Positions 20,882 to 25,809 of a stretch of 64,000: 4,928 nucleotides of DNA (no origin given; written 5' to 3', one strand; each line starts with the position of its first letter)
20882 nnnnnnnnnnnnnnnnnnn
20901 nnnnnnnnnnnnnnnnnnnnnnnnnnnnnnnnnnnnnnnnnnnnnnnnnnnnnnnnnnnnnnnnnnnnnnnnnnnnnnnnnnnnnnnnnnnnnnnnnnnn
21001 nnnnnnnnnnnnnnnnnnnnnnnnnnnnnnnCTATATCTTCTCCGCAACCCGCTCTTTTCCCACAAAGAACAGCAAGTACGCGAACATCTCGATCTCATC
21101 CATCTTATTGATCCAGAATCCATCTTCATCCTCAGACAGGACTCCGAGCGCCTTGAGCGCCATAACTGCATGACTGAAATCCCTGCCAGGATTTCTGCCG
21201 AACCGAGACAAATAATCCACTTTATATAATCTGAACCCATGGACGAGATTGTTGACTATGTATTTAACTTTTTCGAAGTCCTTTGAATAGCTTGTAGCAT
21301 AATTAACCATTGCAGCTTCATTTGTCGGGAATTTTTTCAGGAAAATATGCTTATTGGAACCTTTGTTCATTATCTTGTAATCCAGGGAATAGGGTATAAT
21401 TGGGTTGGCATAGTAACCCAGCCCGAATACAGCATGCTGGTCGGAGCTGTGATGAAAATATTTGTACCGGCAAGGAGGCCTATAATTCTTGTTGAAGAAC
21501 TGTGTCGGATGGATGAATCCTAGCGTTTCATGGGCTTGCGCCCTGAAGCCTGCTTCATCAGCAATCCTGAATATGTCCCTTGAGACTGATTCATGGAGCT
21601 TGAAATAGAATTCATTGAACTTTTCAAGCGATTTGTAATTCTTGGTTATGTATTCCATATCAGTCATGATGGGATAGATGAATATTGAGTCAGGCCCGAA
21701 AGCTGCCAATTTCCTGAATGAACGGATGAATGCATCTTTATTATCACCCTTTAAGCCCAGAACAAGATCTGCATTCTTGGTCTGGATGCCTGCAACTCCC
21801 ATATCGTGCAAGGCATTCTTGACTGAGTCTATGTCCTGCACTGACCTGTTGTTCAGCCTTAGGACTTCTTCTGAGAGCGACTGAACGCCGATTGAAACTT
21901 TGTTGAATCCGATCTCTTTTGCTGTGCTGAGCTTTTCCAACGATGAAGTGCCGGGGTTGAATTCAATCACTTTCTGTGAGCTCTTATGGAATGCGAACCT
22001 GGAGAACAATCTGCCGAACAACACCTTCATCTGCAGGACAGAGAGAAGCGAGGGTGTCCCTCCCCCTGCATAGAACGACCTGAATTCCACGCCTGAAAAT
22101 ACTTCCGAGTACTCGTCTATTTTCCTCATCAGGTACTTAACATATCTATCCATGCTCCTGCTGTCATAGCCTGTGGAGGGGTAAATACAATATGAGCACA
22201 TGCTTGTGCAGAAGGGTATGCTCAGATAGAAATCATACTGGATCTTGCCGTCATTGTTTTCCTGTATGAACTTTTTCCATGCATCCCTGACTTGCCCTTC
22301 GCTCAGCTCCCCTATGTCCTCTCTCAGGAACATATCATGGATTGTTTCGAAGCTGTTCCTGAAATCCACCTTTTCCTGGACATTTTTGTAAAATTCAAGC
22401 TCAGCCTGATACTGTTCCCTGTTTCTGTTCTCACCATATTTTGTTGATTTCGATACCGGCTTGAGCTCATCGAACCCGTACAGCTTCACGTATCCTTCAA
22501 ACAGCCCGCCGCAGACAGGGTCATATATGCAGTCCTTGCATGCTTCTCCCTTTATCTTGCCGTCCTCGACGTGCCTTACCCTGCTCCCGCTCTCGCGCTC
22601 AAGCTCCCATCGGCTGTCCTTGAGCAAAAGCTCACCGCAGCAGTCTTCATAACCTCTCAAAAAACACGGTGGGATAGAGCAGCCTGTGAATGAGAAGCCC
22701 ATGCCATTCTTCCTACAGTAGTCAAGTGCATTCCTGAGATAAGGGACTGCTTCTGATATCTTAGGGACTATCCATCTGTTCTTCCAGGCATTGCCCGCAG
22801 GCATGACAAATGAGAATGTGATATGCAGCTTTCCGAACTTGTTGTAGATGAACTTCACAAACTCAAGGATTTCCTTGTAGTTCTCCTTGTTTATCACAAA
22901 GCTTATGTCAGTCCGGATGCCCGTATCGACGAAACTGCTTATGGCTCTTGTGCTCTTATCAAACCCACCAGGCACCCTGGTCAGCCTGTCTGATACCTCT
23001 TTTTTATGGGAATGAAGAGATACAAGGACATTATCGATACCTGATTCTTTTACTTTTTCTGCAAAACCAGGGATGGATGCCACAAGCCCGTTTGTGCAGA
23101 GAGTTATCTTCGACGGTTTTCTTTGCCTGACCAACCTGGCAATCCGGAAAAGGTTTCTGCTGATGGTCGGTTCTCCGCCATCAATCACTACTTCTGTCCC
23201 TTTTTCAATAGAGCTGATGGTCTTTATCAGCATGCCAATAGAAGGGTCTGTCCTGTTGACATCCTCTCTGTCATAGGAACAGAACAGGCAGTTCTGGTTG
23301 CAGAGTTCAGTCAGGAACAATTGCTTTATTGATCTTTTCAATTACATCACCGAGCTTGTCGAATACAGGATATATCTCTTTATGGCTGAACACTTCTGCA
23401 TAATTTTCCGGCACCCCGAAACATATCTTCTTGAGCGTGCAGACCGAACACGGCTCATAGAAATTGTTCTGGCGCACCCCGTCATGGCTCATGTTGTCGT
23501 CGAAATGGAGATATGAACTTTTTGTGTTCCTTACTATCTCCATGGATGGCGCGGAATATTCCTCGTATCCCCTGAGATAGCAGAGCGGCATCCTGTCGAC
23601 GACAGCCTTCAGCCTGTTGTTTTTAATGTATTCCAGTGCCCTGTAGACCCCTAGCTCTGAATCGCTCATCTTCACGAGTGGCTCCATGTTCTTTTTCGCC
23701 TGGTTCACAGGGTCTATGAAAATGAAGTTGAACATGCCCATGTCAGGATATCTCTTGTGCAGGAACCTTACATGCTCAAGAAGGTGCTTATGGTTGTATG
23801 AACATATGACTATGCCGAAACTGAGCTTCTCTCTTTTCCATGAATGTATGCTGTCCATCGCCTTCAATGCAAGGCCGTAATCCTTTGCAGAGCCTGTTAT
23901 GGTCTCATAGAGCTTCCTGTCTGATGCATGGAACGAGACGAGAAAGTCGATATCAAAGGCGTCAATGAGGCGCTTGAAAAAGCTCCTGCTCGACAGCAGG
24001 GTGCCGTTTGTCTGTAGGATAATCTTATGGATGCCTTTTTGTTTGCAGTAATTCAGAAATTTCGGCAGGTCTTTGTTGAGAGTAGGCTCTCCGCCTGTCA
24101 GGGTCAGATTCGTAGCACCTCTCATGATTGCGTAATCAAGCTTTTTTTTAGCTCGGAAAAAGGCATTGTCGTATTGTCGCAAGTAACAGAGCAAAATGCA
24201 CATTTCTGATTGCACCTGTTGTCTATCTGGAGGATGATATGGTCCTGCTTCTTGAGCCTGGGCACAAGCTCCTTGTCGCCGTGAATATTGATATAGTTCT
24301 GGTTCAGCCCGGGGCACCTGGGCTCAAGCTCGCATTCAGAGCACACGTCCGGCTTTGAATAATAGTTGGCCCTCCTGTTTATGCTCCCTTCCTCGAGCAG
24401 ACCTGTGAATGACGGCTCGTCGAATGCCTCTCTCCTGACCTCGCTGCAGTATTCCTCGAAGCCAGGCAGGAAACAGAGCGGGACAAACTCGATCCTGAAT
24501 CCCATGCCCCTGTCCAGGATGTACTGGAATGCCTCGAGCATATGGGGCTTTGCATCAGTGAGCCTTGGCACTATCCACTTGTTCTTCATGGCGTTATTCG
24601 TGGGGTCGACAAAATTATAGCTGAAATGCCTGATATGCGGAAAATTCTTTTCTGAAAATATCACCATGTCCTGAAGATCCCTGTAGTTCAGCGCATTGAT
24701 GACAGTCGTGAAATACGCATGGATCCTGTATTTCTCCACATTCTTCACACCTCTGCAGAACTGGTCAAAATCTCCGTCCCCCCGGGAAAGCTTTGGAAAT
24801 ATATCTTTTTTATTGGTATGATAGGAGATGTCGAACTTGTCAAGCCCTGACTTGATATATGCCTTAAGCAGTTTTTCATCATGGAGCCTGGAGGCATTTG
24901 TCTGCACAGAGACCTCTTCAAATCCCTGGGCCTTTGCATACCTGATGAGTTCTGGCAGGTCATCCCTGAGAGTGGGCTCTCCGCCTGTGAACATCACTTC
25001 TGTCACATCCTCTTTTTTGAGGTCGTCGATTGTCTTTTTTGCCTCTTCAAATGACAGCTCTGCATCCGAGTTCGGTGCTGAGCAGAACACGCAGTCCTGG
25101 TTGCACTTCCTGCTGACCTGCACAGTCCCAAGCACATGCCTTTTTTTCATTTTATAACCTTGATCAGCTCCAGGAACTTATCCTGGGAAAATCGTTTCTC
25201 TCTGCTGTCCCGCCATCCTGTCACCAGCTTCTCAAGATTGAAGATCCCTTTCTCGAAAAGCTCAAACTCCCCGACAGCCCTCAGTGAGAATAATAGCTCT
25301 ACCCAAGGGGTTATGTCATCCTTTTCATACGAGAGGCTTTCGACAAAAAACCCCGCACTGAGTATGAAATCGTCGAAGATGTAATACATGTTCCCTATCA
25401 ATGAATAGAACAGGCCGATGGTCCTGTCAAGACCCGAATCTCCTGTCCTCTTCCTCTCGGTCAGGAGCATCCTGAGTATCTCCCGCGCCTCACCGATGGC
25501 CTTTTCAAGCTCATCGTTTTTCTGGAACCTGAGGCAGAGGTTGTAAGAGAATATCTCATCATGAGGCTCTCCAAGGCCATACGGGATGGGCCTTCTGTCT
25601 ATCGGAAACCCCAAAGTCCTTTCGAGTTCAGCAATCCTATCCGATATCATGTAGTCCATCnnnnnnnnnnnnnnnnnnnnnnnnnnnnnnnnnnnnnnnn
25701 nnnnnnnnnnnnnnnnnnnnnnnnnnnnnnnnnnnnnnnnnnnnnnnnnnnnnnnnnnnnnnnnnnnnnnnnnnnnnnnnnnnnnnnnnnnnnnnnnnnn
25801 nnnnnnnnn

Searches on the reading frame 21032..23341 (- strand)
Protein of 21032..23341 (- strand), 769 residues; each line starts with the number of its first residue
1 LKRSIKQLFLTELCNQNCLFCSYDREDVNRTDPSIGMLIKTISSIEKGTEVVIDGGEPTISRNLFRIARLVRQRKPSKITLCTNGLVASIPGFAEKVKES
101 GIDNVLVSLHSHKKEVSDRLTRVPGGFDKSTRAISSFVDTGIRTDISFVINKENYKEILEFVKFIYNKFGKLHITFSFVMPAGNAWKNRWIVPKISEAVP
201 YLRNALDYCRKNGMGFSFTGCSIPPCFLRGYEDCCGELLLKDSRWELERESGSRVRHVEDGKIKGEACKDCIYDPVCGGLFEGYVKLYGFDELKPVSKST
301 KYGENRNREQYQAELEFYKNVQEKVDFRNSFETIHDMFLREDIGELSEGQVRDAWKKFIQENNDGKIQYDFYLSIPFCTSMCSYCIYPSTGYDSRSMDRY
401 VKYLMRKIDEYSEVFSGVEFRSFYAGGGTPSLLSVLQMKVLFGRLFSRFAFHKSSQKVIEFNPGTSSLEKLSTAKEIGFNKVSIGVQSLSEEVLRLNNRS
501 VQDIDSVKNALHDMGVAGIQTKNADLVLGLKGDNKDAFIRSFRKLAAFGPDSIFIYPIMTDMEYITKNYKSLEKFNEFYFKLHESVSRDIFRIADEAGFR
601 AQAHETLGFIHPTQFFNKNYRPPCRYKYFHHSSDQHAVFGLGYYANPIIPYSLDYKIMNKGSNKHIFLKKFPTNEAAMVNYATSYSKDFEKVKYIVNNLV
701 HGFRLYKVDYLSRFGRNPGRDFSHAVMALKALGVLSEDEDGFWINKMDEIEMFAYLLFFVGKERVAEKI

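Call 3: search_protein_families(library=ncbifam, proteins=[window:21032-23341:-], max_evalue=0.01)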
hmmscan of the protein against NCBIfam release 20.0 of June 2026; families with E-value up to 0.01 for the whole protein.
window:21032-23341:- (769 aa): 62 families (the best 25 are shown)
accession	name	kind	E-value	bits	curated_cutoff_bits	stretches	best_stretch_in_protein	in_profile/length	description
NF006067.1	PRK08208.1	equivalog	1.3e-44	152.9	380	1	366-739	33-394/427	STM4012 family radical SAM protein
TIGR00538.1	hemN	equivalog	3.5e-34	118.4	324.95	1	345-557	26-239/454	oxygen-independent coproporphyrinogen III oxidase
TIGR03994.1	rSAM_HemZ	equivalog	4e-34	118.4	321.4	1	358-557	74-275/401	coproporphyrinogen dehydrogenase HemZ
TIGR03977.1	rSAM_pair_HxsC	equivalog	2e-29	102.4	267.9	1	6-282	27-290/292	His-Xaa-Ser system radical SAM maturase HxsC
TIGR04107.1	rSAM_HutW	equivalog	6.5e-28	97.7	400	1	345-558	18-230/419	heme anaerobic degradation radical SAM methyltransferase ChuW/HutW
TIGR00539.1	hemN_rel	equivalog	1e-27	97.2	205.4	1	371-574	3-203/361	radical SAM family heme chaperone HemW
NF038332.1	rSAM_rare_HxsC4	exception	1.4e-27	96.8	500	2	11-185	21-200/335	radical SAM protein HxsC4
NF006064.0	PRK08207.2-2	equivalog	5.6e-25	88.2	504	1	367-559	143-339/465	coproporphyrinogen III oxidase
TIGR02668.1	moaA_archaeal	equivalog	1.4e-22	80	325.25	1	7-174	11-183/303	GTP 3',8-cyclase MoaA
TIGR02666.1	moaA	equivalog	2.5e-21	76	284.05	1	9-187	15-199/336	GTP 3',8-cyclase MoaA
NF006060.0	PRK08207.1-3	equivalog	2.7e-21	75.9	653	1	356-557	140-343/477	coproporphyrinogen III oxidase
NF006385.0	PRK08629.1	equivalog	1.1e-19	70.6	355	1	360-562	45-240/439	coproporphyrinogen III oxidase family protein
NF005133.0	PRK06582.1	equivalog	2.3e-19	69.7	597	1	370-508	13-151/390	coproporphyrinogen III oxidase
NF001199.0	PRK00164.2-1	equivalog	3.8e-19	69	231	1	8-168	16-178/308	GTP 3',8-cyclase MoaA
NF004567.0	PRK05904.1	equivalog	6.3e-18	65.1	355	1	370-531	8-165/353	coproporphyrinogen III oxidase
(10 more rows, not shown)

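Call 4: search_protein_families(library=pfam, proteins=[window:21032-23341:-], max_evalue=0.01)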
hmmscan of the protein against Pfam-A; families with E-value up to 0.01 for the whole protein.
window:21032-23341:- (769 aa): 1 family
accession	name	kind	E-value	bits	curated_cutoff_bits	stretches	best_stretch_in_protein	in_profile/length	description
PF04055.27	Radical_SAM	-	7.5e-38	130.8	29.5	2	10-165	3-166/166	Radical SAM superfamily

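Call 14: search_protein_families(library=padloc, proteins=[window:21032-23341:-], max_evalue=0.01)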
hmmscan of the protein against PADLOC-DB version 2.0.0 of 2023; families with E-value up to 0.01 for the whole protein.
window:21032-23341:- (769 aa): 2 families
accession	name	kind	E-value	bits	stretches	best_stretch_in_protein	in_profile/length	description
PDLC02904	pVip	-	6.4e-16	56.7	1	9-159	8-158/262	Viperins associated with kinases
PDLC02903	pVip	-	2.1e-14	51.6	1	8-159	4-154/257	Viperins not associated with kinases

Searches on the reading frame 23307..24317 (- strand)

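Call 3: search_protein_families(library=ncbifam, proteins=[window:23307-24317:-], max_evalue=0.01)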
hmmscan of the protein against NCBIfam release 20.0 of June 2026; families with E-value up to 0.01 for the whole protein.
window:23307-24317:- (336 aa): 39 families (the best 25 are shown)
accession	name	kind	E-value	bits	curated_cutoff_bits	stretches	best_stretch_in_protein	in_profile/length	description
NF038332.1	rSAM_rare_HxsC4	exception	1.7e-20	73.5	500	1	66-279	59-268/335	radical SAM protein HxsC4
TIGR03977.1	rSAM_pair_HxsC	equivalog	4.1e-17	62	267.9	1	62-249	63-254/292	His-Xaa-Ser system radical SAM maturase HxsC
TIGR02668.1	moaA_archaeal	equivalog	6.3e-13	48.4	325.25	1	66-190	55-178/303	GTP 3',8-cyclase MoaA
TIGR02666.1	moaA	equivalog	6.1e-11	41.9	284.05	1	62-218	54-213/336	GTP 3',8-cyclase MoaA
NF045646.2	rSAM_Se_TrsS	equivalog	3.9e-10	38.9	490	1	65-192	130-257/441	radical SAM (seleno)protein TrsS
NF001199.0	PRK00164.2-1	equivalog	1.4e-09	37.6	231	1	65-195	56-184/308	GTP 3',8-cyclase MoaA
NF045702.1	rSAM_GDGT_ether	equivalog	4.1e-08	32.3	450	1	67-189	135-256/486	tetraether lipid synthase Tes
TIGR04055.1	rSAM_NirJ2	equivalog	4.9e-08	32.9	500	1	56-222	34-195/326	putative heme d1 biosynthesis radical SAM protein NirJ2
TIGR04317.1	W_rSAM_matur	equivalog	4.9e-08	32.5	380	1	44-188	21-173/349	tungsten cofactor oxidoreductase radical SAM maturase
NF033640.1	N_Twi_rSAM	subfamily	9e-08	31.6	170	1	65-209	170-319/398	twitch domain-containing radical SAM protein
TIGR04133.1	rSAM_w_lipo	hypoth_equivalog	1.6e-07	30.6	425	1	53-253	59-252/350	TIGR04133 family radical SAM/SPASM protein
NF038283.1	viperin_w_prok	equivalog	2.3e-07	30.3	180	1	64-141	51-126/281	viperin family antiviral radical SAM protein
TIGR04545.1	rSAM_ahbD_hemeb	equivalog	1e-06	28.5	500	1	56-178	35-154/339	heme b synthase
TIGR02493.1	PFLA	equivalog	1.5e-06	27.8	231.75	1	61-150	60-147/235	pyruvate formate-lyase-activating protein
TIGR02495.1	NrdG2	equivalog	1.6e-06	27.6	131.15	1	71-171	66-161/193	anaerobic ribonucleoside-triphosphate reductase activating protein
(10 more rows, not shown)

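Call 4: search_protein_families(library=pfam, proteins=[window:23307-24317:-], max_evalue=0.01)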
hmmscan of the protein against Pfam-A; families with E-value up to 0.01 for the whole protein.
window:23307-24317:- (336 aa): 2 families
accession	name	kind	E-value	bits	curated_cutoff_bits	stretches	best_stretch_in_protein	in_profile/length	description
PF04055.27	Radical_SAM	-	2e-12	48.1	29.5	1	57-186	34-166/166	Radical SAM superfamily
PF13353.11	Fer4_12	-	0.00019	22.2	22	1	63-145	48-133/137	4Fe-4S single cluster domain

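Call 14: search_protein_families(library=padloc, proteins=[window:23307-24317:-], max_evalue=0.01)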
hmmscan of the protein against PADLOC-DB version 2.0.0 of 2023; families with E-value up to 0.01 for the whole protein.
window:23307-24317:- (336 aa): 3 families
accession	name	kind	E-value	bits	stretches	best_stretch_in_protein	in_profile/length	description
PDLC02903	pVip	-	7e-10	36.8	1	51-180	33-154/257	Viperins not associated with kinases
PDLC02904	pVip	-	2.4e-08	31.9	1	67-180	48-158/262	Viperins associated with kinases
PDLC02905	pVip-kinase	-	0.00027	18.3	1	66-116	231-279/474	Viperin-kinase fusion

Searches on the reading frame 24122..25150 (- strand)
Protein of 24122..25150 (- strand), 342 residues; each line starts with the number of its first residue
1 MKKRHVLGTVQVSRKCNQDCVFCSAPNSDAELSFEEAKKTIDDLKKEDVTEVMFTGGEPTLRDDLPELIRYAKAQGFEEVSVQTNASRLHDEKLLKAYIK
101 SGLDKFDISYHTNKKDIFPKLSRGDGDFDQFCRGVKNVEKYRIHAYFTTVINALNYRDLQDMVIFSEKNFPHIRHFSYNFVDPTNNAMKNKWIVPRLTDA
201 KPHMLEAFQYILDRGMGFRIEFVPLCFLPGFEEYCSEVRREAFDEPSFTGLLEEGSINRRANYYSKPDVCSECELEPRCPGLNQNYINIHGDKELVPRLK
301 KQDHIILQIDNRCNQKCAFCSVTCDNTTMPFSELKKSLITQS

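Call 3: search_protein_families(library=ncbifam, proteins=[window:24122-25150:-], max_evalue=0.01)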
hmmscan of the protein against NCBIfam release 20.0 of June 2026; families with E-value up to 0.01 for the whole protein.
window:24122-25150:- (342 aa): 72 families (the best 25 are shown)
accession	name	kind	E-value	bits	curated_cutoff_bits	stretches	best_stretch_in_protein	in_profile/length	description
TIGR03977.1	rSAM_pair_HxsC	equivalog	1.9e-30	105.7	267.9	1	9-229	28-254/292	His-Xaa-Ser system radical SAM maturase HxsC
NF038332.1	rSAM_rare_HxsC4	exception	9.7e-29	100.6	500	1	10-165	18-180/335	radical SAM protein HxsC4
TIGR02668.1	moaA_archaeal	equivalog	1.8e-26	92.8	325.25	1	10-168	14-175/303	GTP 3',8-cyclase MoaA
TIGR02666.1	moaA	equivalog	9.1e-26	90.6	284.05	1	11-189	15-203/336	GTP 3',8-cyclase MoaA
NF045702.1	rSAM_GDGT_ether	equivalog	2.2e-24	86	450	1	3-190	83-277/486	tetraether lipid synthase Tes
NF001199.0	PRK00164.2-1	equivalog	4.8e-24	85.1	231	1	10-169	16-178/308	GTP 3',8-cyclase MoaA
NF045646.2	rSAM_Se_TrsS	equivalog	6.2e-24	84.3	490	1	10-176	90-261/441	radical SAM (seleno)protein TrsS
TIGR04347.1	pseudo_SAM_Halo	equivalog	8.3e-22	78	525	1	9-164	41-197/390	TIGR04347 family pseudo-SAM/SPASM protein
TIGR04546.1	rSAM_ahbC_deAc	equivalog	2.7e-21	75.8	650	1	10-176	43-211/390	12,18-didecarboxysiroheme deacetylase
NF050035.1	rSAM_WgK_link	exception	6.8e-20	71.4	650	1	6-193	9-196/367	radical SAM/SPASM peptide maturase WgkB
TIGR04054.1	rSAM_NirJ1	equivalog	1.1e-18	67.1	650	1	11-178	41-210/387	putative heme d1 biosynthesis radical SAM protein NirJ1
TIGR04055.1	rSAM_NirJ2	equivalog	3e-18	66.4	500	1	13-226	7-215/326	putative heme d1 biosynthesis radical SAM protein NirJ2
TIGR04545.1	rSAM_ahbD_hemeb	equivalog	2.2e-17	63.5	500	1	11-168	5-164/339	heme b synthase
TIGR04051.1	rSAM_NirJ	equivalog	3.4e-17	62.5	515.45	1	12-169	8-166/354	heme d1 biosynthesis radical SAM protein NirJ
NF038283.1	viperin_w_prok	equivalog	6.1e-17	61.7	180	1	13-158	9-169/281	viperin family antiviral radical SAM protein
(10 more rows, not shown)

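Call 4: search_protein_families(library=pfam, proteins=[window:24122-25150:-], max_evalue=0.01)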
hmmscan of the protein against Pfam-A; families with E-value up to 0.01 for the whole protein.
window:24122-25150:- (342 aa): 2 families
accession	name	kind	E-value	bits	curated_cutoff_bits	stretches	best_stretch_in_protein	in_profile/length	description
PF04055.27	Radical_SAM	-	2.6e-28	99.7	29.5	1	11-163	2-163/166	Radical SAM superfamily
PF13353.11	Fer4_12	-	0.00011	22.9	22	1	15-90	14-95/137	4Fe-4S single cluster domain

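Call 14: search_protein_families(library=padloc, proteins=[window:24122-25150:-], max_evalue=0.01)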
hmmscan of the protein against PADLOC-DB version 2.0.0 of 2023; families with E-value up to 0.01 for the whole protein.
window:24122-25150:- (342 aa): 3 families
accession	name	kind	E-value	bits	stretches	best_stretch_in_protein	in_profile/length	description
PDLC02904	pVip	-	6e-23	79.7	1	13-162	10-158/262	Viperins associated with kinases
PDLC02903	pVip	-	2.5e-21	74.3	1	11-162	5-157/257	Viperins not associated with kinases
PDLC02905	pVip-kinase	-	1e-08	32.9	1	14-160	190-346/474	Viperin-kinase fusion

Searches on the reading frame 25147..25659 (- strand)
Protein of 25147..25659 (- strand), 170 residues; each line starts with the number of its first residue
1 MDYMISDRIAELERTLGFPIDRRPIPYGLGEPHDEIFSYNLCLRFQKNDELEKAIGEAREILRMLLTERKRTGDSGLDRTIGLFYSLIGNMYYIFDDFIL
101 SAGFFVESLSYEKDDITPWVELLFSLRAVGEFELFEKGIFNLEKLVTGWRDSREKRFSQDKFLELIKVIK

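Call 3: search_protein_families(library=ncbifam, proteins=[window:25147-25659:-], max_evalue=0.01)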
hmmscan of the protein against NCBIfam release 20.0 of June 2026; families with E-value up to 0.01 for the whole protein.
window:25147-25659:- (170 aa): 0 families

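Call 4: search_protein_families(library=pfam, proteins=[window:25147-25659:-], max_evalue=0.01)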
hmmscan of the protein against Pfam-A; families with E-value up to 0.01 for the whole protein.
window:25147-25659:- (170 aa): 0 families

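Call 14: search_protein_families(library=padloc, proteins=[window:25147-25659:-], max_evalue=0.01)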
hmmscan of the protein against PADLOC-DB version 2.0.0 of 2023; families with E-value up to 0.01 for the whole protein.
window:25147-25659:- (170 aa): 0 families

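Call 47: search_protein_families(library=phrogs, proteins=[window:25147-25659:-], max_evalue=0.01)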
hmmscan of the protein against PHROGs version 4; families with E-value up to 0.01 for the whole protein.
window:25147-25659:- (170 aa): 0 families
